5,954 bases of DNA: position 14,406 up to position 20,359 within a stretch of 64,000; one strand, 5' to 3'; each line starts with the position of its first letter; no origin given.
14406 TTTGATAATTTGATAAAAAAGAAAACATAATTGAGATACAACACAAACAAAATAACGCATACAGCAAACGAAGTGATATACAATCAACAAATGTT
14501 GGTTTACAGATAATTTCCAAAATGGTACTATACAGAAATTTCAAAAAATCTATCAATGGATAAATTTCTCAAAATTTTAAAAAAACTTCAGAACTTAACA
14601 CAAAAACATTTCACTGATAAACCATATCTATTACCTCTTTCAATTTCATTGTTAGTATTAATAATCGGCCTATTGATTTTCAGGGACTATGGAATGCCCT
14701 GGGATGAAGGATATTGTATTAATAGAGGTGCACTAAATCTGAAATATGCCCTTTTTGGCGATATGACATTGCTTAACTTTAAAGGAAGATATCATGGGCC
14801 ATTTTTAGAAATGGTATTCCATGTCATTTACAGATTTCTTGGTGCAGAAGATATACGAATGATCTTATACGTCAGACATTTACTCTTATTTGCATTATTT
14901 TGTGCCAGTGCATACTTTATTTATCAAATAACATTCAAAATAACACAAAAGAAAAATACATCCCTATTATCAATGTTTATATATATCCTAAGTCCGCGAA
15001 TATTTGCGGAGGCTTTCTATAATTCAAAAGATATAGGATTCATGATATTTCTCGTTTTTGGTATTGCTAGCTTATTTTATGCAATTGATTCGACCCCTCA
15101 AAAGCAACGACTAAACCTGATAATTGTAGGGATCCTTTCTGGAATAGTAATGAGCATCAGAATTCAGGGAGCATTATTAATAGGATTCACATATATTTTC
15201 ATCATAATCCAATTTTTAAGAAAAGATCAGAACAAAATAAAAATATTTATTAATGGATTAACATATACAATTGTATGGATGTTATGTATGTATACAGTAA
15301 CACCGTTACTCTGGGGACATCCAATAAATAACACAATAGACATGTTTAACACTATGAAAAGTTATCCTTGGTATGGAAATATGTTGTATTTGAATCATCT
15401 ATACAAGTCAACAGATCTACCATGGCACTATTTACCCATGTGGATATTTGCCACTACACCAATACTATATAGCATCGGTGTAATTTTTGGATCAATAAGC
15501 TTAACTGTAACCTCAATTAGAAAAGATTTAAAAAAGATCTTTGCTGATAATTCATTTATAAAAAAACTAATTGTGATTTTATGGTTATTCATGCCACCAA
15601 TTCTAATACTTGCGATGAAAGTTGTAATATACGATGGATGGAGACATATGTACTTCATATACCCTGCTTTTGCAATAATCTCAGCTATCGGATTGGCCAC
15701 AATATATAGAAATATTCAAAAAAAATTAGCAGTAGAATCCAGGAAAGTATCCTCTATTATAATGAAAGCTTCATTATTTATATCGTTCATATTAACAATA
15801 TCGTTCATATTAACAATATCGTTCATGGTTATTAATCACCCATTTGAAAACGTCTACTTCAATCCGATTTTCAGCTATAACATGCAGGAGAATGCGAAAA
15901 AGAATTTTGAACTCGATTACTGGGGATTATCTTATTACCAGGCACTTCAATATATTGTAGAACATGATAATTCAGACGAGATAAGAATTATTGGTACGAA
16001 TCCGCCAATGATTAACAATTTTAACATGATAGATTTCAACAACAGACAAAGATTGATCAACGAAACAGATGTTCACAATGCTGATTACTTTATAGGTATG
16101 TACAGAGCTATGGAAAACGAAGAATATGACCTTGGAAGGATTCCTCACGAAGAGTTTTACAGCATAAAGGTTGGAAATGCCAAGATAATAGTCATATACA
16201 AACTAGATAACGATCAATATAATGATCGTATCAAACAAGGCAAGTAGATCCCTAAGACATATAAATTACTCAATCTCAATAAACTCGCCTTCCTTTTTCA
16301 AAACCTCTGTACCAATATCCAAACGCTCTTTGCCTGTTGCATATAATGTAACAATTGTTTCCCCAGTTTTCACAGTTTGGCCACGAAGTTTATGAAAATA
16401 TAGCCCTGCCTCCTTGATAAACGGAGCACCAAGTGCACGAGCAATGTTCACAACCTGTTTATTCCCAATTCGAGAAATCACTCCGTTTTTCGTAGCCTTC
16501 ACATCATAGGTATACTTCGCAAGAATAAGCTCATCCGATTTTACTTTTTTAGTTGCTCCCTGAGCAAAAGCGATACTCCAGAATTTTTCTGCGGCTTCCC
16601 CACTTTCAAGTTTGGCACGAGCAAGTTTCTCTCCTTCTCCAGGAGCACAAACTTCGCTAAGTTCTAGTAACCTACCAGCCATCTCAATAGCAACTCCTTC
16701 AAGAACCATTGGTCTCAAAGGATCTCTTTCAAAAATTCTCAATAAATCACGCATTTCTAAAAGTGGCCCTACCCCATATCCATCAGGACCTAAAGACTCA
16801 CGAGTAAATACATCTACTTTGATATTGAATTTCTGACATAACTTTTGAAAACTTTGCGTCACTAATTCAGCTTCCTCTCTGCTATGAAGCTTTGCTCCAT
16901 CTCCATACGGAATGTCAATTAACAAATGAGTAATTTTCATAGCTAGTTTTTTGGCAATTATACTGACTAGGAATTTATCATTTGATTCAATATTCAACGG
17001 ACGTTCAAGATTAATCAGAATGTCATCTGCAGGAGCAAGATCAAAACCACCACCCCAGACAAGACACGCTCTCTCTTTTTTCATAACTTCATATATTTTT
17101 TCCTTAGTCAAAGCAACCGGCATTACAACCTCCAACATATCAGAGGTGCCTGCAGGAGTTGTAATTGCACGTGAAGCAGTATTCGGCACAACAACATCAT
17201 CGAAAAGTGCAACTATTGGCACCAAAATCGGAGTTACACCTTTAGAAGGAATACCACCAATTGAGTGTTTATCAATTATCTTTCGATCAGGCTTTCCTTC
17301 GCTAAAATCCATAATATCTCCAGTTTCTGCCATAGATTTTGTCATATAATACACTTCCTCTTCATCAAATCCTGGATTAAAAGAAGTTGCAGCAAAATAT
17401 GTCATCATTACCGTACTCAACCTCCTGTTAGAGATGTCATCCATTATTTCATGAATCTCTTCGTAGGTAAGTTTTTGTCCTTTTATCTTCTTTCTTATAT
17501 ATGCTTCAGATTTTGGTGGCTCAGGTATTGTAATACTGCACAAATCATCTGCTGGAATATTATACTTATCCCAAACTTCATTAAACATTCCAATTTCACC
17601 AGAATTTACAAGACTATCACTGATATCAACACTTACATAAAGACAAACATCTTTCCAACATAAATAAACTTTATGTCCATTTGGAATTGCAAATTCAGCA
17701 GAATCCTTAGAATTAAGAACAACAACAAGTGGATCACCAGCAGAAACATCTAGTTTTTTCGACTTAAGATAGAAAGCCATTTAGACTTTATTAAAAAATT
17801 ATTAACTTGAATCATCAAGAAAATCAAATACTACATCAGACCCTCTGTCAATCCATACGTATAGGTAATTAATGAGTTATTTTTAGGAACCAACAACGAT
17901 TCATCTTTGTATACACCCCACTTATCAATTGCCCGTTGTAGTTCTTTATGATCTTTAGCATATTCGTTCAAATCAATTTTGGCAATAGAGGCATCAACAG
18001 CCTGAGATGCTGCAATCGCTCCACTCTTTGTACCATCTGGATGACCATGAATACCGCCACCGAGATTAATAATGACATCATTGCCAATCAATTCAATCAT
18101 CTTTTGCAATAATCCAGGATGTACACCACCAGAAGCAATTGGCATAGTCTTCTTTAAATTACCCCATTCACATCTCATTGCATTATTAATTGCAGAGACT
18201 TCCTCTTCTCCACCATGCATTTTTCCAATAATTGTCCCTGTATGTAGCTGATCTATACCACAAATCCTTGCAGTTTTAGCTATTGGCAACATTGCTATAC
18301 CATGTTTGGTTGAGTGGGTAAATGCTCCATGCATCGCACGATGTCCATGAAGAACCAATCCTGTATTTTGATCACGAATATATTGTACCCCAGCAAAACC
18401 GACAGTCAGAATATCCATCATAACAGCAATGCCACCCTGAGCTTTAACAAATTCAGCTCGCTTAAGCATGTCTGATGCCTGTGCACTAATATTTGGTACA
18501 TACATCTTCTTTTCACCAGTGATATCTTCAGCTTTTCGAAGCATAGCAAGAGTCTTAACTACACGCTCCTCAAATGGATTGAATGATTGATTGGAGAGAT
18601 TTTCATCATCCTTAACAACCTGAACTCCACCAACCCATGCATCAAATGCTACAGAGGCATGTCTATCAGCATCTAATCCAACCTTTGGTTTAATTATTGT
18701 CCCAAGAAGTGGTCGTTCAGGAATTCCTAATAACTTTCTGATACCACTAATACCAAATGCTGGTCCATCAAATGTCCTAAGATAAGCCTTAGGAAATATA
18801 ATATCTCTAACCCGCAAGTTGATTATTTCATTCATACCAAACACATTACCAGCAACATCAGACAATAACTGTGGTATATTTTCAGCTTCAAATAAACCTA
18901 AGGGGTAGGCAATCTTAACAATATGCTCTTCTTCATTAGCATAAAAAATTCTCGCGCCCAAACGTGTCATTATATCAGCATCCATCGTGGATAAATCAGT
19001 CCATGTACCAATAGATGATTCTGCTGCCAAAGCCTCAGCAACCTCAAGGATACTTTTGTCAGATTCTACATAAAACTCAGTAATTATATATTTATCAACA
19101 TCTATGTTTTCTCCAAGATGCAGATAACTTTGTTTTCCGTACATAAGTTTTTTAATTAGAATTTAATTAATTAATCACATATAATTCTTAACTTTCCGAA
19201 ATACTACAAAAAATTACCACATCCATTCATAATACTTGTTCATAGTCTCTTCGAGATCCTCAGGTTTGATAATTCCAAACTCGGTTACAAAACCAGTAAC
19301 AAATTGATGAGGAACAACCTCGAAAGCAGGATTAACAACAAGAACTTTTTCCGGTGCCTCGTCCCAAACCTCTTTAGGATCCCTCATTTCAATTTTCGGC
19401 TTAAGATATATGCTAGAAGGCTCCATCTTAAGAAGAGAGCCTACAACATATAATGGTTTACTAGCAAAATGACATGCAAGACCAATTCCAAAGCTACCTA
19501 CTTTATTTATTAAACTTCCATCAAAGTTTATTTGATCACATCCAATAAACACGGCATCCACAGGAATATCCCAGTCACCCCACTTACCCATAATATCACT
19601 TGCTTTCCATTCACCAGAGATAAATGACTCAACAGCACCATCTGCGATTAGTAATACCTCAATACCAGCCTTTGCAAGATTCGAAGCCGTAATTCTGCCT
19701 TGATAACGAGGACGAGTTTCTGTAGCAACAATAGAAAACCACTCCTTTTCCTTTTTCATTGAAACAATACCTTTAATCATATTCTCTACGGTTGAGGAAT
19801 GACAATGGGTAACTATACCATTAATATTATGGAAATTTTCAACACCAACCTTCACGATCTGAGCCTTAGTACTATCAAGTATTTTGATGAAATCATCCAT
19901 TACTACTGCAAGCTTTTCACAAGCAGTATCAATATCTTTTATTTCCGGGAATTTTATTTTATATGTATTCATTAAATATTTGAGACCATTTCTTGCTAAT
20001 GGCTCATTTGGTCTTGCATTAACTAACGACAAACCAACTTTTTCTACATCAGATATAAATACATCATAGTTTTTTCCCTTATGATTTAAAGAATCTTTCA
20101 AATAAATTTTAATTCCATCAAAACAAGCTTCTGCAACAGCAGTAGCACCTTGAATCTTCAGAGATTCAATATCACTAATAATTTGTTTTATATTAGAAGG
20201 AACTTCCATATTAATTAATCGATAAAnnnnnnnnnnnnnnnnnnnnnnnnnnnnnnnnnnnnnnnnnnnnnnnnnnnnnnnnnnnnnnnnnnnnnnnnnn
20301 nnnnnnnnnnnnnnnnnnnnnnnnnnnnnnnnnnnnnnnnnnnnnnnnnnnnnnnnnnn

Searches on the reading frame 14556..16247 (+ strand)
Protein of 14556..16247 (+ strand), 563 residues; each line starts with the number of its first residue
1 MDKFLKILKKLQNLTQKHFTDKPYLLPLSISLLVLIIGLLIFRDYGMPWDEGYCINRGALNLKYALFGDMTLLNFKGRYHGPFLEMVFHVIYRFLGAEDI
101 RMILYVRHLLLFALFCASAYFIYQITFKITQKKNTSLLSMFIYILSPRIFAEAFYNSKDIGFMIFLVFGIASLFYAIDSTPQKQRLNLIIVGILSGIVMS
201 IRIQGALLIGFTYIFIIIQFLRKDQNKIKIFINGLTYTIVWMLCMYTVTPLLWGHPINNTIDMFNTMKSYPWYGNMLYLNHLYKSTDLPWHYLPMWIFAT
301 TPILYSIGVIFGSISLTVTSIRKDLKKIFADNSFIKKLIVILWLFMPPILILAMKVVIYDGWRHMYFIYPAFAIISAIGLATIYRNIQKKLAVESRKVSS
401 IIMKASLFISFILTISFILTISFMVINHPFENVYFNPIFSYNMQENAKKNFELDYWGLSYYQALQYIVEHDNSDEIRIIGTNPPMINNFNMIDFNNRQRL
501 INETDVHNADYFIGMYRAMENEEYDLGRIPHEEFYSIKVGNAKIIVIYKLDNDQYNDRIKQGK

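Call 30: search_protein_families(library=pfam, proteins=[window:14556-16247:+], max_evalue=0.001)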
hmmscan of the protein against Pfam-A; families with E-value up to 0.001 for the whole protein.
window:14556-16247:+ (563 aa): 1 family
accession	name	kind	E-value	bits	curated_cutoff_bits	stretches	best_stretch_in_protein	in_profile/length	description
PF02366.24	PMT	-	8e-09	35.8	22.7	1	63-235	44-222/245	Dolichyl-phosphate-mannose-protein mannosyltransferase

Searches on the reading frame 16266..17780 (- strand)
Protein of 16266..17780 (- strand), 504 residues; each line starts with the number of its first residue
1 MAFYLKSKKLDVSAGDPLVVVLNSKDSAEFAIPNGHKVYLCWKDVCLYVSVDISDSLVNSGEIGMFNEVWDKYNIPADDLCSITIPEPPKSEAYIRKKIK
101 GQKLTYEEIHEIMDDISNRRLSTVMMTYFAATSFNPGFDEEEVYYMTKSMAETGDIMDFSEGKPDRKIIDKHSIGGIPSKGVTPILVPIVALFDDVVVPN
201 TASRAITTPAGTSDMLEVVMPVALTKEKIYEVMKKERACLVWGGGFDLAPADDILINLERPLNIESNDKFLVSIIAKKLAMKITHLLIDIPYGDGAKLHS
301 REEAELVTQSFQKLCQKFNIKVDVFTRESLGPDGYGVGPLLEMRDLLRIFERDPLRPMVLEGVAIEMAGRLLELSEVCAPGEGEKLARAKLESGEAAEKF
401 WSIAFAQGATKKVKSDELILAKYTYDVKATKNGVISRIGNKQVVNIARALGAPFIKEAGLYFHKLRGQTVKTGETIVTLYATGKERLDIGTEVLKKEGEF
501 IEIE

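Call 30: search_protein_families(library=pfam, proteins=[window:16266-17780:-], max_evalue=0.001)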
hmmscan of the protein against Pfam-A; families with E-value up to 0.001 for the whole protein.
window:16266-17780:- (504 aa): 3 families
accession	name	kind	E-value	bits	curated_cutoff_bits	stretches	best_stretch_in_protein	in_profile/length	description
PF02885.22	Glycos_trans_3N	-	2.9e-10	40.2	26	1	94-154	3-63/63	Glycosyl transferase family, helical bundle domain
PF07831.19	PYNP_C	-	8.9e-10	38.5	27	1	434-496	1-70/75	Pyrimidine nucleoside phosphorylase C-terminal domain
PF00591.27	Glycos_transf_3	-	4.9e-06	26.8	27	1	167-321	3-172/253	Glycosyl transferase family, a/b domain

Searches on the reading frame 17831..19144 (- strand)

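Call 30: search_protein_families(library=pfam, proteins=[window:17831-19144:-], max_evalue=0.001)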
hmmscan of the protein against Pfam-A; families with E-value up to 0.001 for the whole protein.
window:17831-19144:- (437 aa): 2 families
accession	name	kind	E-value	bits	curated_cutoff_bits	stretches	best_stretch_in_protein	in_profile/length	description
PF00016.26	RuBisCO_large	-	1e-81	274.9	30.1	1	131-409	1-299/299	Ribulose bisphosphate carboxylase large chain, catalytic domain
PF02788.21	RuBisCO_large_N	-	1.7e-31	109.3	20.7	1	17-121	11-120/120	Ribulose bisphosphate carboxylase large chain, N-terminal domain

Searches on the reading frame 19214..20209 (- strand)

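Call 30: search_protein_families(library=pfam, proteins=[window:19214-20209:-], max_evalue=0.001)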
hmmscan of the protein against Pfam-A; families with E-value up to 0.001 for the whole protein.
window:19214-20209:- (331 aa): 1 family
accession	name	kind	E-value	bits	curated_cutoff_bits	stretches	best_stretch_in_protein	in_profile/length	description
PF01008.23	IF-2B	-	2.7e-46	158.5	22.4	1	18-316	1-280/280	Initiation factor 2 subunit family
